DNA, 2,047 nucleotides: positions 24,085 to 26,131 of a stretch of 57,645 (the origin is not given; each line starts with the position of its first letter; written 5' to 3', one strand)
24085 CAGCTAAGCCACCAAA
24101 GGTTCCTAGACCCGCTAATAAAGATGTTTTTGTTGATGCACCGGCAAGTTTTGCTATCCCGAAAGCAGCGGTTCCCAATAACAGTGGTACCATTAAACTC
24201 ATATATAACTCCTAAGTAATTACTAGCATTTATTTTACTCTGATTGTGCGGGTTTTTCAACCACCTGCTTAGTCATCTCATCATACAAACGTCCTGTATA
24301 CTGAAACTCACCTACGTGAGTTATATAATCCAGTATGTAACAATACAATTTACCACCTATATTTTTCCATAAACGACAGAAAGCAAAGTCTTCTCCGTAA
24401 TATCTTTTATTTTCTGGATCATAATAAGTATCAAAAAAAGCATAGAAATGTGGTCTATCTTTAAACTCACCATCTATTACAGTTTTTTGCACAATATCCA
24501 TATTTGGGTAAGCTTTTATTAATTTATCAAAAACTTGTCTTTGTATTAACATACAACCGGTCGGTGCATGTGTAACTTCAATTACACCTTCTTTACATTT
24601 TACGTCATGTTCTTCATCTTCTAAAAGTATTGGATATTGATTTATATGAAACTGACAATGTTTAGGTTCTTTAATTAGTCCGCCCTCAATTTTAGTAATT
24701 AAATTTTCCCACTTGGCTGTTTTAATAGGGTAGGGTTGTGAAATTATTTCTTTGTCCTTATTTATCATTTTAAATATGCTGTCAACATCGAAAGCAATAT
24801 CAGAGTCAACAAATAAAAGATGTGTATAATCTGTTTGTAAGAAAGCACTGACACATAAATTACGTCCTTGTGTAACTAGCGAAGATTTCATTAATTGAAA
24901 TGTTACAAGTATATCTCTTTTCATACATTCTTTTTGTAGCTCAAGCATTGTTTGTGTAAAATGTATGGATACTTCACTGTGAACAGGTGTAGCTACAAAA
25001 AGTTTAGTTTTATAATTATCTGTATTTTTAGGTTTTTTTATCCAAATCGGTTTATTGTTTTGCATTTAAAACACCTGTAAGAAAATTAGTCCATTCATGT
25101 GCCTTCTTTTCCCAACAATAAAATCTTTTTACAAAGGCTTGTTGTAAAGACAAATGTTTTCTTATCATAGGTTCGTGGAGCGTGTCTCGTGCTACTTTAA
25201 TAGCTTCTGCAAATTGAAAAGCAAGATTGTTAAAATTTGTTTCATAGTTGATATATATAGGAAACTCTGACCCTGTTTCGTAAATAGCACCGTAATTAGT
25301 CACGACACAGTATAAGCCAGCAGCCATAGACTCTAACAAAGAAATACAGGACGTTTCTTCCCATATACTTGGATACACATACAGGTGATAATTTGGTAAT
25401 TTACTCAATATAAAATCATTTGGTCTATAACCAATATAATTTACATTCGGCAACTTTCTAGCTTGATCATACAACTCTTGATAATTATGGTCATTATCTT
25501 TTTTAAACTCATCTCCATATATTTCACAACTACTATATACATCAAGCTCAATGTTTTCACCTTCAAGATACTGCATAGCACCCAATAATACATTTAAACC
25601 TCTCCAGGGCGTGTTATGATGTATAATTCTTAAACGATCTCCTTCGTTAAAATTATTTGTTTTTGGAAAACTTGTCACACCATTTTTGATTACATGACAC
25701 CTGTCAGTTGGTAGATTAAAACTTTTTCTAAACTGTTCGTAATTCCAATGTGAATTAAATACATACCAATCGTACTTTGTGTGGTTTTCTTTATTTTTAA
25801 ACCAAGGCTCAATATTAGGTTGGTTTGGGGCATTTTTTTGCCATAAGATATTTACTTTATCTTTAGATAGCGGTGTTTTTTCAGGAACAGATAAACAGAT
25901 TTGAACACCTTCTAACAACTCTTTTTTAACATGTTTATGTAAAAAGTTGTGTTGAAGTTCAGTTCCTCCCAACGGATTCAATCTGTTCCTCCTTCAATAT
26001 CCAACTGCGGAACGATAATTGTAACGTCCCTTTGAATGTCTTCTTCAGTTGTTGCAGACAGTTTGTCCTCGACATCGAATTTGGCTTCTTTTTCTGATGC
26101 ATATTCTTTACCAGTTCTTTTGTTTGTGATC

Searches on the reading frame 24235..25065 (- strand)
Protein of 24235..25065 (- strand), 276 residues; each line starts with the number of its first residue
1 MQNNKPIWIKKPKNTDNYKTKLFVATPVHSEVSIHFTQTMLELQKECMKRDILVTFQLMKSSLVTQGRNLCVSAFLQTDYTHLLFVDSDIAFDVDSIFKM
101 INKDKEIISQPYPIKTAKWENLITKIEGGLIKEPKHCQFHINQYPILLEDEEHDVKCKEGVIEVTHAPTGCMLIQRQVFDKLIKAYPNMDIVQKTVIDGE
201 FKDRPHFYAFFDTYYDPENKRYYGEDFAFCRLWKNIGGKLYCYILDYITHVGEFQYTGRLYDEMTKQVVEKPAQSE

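Call 13: search_protein_families(library=pfam, proteins=[window:24235-25065:-], max_evalue=0.001)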
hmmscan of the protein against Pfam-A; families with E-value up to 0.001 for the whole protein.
window:24235-25065:- (276 aa): 0 families

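Call 41: search_protein_families(library=pfam, proteins=[window:24235-25065:-], max_evalue=0.01)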
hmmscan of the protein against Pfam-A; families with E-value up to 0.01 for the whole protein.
window:24235-25065:- (276 aa): 1 family
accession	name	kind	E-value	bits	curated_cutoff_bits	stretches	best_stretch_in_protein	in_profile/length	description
PF03452.20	Anp1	-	0.0054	16.7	28.8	1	52-109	109-167/263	Anp1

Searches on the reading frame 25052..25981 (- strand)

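Call 13: search_protein_families(library=pfam, proteins=[window:25052-25981:-], max_evalue=0.001)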
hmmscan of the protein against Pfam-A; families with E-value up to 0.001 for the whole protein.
window:25052-25981:- (309 aa): 3 families
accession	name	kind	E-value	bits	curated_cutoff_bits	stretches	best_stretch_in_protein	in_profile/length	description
PF00534.26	Glycos_transf_1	-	4.2e-12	46.4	26.4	1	119-235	20-129/172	Glycosyl transferases group 1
PF13692.12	Glyco_trans_1_4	-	3.8e-10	40.6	27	1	125-235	13-113/142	Glycosyl transferases group 1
PF13439.12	Glyco_transf_4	-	0.00069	20.1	28.5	0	53-102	115-166/170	Glycosyltransferase Family 4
